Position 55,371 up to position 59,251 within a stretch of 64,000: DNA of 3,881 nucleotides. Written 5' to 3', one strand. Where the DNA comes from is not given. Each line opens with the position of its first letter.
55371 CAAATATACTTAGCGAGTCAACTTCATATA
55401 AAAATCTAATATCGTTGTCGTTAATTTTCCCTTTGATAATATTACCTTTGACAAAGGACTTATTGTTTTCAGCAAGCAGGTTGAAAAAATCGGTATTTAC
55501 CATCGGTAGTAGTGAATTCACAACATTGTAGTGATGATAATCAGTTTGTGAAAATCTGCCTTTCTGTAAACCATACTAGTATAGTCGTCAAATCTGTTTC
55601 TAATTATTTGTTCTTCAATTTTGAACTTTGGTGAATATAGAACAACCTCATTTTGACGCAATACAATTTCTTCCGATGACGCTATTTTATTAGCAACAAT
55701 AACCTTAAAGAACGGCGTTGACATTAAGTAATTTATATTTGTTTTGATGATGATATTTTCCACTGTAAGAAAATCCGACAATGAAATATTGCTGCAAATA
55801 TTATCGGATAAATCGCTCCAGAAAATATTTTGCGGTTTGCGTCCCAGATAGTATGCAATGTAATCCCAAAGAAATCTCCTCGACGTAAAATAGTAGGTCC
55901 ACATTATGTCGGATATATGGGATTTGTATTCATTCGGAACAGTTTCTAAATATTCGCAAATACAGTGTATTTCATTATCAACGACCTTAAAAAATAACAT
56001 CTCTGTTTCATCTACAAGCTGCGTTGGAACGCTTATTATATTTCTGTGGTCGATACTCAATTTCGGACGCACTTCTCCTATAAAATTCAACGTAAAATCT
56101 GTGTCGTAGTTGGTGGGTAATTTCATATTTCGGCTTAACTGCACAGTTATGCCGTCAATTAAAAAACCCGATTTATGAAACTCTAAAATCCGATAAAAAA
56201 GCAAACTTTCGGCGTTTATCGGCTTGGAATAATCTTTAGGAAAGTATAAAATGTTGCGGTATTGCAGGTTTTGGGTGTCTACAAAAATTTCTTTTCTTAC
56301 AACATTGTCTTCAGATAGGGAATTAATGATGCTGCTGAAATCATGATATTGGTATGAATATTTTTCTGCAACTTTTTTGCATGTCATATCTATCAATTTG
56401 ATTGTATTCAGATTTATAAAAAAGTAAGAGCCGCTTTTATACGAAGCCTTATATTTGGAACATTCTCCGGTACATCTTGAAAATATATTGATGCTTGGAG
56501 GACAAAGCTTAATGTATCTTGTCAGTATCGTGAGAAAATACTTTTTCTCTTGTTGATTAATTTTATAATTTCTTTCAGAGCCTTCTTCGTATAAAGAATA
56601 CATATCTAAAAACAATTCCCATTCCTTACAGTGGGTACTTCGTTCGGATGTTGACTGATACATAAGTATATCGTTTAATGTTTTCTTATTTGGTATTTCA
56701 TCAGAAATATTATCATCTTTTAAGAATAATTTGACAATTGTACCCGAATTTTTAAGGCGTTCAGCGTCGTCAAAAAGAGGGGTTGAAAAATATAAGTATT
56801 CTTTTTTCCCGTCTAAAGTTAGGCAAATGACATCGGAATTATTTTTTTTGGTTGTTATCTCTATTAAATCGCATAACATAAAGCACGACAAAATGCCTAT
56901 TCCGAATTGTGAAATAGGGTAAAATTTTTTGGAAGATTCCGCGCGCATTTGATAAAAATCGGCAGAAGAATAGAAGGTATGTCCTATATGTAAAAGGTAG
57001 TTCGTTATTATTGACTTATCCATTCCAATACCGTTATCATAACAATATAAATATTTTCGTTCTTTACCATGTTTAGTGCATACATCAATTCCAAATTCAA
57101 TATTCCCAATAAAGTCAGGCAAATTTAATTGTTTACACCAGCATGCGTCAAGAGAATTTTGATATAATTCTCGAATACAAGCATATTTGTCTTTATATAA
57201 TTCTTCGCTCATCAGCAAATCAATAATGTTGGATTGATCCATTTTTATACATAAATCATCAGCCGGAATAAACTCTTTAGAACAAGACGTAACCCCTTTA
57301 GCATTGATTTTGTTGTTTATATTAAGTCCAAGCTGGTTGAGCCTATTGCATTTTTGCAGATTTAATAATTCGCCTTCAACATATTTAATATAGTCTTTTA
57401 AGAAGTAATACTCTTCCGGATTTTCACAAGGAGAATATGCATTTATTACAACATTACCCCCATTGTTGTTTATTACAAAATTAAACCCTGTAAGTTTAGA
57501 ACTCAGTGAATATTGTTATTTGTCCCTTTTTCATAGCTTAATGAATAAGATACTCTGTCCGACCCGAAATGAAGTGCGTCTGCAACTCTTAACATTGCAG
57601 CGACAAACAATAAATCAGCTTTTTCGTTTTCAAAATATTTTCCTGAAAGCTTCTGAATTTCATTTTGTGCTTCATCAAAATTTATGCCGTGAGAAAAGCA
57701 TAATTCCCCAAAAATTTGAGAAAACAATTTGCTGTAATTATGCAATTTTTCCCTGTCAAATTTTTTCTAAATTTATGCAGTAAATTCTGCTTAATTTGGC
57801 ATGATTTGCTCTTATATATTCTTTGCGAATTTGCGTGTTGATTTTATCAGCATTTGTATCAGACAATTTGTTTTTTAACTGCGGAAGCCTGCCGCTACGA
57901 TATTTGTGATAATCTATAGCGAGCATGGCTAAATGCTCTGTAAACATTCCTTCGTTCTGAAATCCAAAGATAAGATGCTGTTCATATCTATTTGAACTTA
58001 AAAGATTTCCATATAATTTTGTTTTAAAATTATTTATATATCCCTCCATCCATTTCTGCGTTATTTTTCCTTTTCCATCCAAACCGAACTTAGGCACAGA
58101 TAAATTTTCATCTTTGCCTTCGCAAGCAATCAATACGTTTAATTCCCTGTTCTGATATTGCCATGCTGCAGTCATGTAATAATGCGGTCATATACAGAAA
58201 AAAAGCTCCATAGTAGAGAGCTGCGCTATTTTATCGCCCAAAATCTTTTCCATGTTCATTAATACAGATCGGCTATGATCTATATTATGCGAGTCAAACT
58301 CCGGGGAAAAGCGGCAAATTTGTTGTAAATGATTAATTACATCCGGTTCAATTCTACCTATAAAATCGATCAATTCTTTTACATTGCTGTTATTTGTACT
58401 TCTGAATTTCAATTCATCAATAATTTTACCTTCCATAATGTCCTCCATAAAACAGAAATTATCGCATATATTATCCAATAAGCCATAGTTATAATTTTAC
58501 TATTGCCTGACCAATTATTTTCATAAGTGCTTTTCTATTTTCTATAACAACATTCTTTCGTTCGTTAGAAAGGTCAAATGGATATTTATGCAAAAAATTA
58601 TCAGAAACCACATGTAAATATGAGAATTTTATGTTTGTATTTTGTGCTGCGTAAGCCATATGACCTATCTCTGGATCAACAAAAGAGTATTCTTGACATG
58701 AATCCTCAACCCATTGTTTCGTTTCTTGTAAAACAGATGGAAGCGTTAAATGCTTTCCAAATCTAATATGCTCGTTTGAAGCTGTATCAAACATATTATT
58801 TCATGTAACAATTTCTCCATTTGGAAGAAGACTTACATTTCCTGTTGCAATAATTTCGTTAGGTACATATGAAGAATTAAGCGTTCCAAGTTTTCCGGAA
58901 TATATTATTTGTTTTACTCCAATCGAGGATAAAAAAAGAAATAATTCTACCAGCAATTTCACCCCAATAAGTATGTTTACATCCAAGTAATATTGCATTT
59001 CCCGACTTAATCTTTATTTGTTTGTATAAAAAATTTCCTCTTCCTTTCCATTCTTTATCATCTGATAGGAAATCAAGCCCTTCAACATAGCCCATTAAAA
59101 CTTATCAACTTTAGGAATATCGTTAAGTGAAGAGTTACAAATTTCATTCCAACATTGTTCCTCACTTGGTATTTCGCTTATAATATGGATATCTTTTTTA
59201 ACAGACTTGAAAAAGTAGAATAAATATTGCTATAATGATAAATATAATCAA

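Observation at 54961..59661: Decayed two-gene putative defence system: nucleoside-phosphorylase-fold protein + giant HD/Hsp90-like ATPase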

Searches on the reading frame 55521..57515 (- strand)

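Call 7: search_protein_families(library=pfam, max_evalue=1, proteins=[window:55521-57515:-])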
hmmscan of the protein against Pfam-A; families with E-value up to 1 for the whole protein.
window:55521-57515:- (665 aa): 1 family
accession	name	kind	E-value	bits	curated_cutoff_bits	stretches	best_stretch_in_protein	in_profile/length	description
PF13589.12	HATPase_c_3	-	7.2e-07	29.7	25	1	114-236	7-105/137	Histidine kinase-, DNA gyrase B-, and HSP90-like ATPase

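Call 8: search_protein_families(library=padloc, max_evalue=1, proteins=[window:55521-57515:-])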
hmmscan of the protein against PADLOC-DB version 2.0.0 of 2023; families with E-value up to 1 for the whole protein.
window:55521-57515:- (665 aa): 1 family
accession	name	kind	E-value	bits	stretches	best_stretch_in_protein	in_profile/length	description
PDLC03419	REase_II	-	0.032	10.6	1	156-236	57-133/695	Type II restriction enzyme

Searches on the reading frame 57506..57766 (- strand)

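Call 7: search_protein_families(library=pfam, max_evalue=1, proteins=[window:57506-57766:-])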
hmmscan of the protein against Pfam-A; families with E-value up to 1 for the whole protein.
window:57506-57766:- (87 aa): 2 families
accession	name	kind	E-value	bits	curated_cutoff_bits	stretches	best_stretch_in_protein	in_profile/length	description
PF24391.1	HD-CE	-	9.8e-12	45.5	27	1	12-76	132-196/263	HD-CE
PF18262.7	PhetRS_B1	-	0.023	15.4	26.8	1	16-41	21-46/83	Phe-tRNA synthetase beta subunit B1 domain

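Call 8: search_protein_families(library=padloc, max_evalue=1, proteins=[window:57506-57766:-])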
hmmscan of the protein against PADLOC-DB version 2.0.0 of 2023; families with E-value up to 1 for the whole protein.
window:57506-57766:- (87 aa): 0 families

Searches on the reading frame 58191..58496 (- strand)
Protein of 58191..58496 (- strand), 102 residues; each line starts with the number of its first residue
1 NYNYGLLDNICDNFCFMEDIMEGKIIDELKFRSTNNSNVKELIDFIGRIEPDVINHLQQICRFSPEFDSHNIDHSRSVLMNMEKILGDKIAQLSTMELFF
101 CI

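Call 7: search_protein_families(library=pfam, max_evalue=1, proteins=[window:58191-58496:-])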
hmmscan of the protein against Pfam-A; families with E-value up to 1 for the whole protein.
window:58191-58496:- (102 aa): 1 family
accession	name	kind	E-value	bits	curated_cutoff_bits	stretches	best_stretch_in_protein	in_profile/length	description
PF24391.1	HD-CE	-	0.00057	20.1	27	1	65-100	2-38/263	HD-CE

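Call 8: search_protein_families(library=padloc, max_evalue=1, proteins=[window:58191-58496:-])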
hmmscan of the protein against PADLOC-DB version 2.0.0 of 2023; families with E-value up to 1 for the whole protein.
window:58191-58496:- (102 aa): 0 families

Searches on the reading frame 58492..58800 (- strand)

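Call 7: search_protein_families(library=pfam, max_evalue=1, proteins=[window:58492-58800:-])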
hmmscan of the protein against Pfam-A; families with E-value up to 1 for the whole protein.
window:58492-58800:- (103 aa): 1 family
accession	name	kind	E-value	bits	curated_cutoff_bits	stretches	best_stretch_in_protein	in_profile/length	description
PF13774.12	Longin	-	0.16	12.4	26.2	1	54-75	44-65/84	Regulated-SNARE-like domain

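Call 8: search_protein_families(library=padloc, max_evalue=1, proteins=[window:58492-58800:-])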
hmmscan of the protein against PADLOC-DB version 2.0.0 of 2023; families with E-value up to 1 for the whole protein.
window:58492-58800:- (103 aa): 0 families

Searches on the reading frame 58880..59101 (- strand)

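Call 7: search_protein_families(library=pfam, max_evalue=1, proteins=[window:58880-59101:-])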
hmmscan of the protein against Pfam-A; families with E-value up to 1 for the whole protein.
window:58880-59101:- (74 aa): 1 family
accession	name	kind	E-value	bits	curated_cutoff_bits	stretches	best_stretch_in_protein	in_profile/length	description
PF17588.7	DUF5486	-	0.099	13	27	1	19-40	28-49/53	Family of unknown function (DUF5486)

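Call 8: search_protein_families(library=padloc, max_evalue=1, proteins=[window:58880-59101:-])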
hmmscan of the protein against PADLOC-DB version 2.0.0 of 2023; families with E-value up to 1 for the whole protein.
window:58880-59101:- (74 aa): 0 families
